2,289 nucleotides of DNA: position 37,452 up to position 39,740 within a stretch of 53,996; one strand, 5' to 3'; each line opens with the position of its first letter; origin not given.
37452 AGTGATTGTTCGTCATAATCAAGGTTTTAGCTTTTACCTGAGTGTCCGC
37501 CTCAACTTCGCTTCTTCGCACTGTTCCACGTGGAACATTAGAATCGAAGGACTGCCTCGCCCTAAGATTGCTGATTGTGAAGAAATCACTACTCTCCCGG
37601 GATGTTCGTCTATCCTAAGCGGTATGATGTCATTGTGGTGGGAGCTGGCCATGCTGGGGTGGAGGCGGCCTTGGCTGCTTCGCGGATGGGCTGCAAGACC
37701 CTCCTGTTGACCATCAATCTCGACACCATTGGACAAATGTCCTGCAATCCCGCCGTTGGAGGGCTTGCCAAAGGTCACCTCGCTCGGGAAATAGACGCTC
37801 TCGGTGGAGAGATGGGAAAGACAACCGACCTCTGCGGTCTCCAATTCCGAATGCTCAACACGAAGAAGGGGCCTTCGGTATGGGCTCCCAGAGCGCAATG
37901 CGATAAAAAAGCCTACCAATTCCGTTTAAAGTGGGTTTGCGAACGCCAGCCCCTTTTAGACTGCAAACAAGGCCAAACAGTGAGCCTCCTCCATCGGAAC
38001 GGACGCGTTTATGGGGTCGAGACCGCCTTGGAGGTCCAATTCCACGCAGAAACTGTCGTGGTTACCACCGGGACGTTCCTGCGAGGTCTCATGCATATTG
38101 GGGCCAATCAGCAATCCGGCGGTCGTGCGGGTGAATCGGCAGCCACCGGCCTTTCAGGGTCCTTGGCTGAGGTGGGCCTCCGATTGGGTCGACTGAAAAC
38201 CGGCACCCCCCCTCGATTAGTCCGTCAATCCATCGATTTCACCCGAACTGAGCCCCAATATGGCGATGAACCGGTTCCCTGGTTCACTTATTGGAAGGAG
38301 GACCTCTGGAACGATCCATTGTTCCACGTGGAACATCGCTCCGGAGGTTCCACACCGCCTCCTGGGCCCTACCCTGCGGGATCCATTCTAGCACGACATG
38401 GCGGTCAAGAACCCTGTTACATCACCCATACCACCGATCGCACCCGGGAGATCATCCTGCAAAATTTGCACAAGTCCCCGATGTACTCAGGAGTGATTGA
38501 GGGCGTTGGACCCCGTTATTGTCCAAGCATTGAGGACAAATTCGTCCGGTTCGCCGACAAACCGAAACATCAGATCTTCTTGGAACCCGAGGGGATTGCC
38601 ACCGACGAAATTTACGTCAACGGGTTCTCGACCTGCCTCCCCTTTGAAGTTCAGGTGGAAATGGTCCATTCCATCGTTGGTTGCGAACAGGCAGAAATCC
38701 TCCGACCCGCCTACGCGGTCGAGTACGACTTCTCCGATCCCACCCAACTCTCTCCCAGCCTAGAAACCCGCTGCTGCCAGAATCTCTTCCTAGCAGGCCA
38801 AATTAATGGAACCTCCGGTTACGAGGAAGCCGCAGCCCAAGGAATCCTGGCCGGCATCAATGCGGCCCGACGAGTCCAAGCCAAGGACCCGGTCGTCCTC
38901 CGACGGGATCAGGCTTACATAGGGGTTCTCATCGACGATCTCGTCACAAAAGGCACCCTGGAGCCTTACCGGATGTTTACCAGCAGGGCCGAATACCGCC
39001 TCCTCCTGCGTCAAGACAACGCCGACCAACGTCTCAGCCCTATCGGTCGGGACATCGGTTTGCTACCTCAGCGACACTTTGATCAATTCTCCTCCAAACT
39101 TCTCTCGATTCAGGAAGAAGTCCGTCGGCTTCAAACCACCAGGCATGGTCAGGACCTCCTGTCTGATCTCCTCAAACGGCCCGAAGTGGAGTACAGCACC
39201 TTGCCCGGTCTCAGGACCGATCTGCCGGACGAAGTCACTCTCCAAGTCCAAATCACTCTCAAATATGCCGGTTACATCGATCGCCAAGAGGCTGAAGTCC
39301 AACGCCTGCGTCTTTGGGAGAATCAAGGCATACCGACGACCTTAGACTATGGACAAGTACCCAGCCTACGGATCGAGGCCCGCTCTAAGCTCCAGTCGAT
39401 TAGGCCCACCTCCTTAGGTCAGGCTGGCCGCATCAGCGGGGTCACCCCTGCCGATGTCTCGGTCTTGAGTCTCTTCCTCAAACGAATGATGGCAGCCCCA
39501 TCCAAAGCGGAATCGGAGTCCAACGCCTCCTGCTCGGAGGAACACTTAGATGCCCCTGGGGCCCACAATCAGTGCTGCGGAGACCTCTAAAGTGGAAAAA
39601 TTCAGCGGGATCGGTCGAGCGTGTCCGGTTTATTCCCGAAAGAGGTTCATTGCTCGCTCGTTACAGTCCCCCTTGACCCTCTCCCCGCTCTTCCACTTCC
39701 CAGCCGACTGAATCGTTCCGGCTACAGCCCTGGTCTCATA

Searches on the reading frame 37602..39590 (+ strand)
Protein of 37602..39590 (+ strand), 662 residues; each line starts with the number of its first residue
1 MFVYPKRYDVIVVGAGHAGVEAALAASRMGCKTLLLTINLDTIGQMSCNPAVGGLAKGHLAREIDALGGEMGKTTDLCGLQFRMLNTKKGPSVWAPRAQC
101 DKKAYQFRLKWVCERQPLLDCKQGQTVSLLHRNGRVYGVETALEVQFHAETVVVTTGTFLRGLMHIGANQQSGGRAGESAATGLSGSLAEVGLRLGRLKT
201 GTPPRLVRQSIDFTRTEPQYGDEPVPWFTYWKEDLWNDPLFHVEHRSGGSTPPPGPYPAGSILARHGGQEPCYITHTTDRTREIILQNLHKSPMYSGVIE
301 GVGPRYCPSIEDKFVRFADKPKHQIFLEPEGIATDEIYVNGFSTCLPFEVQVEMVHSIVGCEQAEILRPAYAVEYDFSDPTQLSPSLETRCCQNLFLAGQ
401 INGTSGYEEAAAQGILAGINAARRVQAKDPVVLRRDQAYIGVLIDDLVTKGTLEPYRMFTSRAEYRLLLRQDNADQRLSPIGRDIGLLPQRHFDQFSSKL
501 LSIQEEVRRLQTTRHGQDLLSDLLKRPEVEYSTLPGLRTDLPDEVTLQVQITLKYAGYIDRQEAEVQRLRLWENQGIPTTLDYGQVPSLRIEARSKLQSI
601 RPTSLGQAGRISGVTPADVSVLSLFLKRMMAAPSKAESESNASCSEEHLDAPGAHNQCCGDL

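Call 6: find_encoding_contigs(protein=window:37602-39590:+, flank=10000, max_places=6)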
Protein window:37602-39590:+ (662 aa): no gene with exactly this product is on record in the collection.
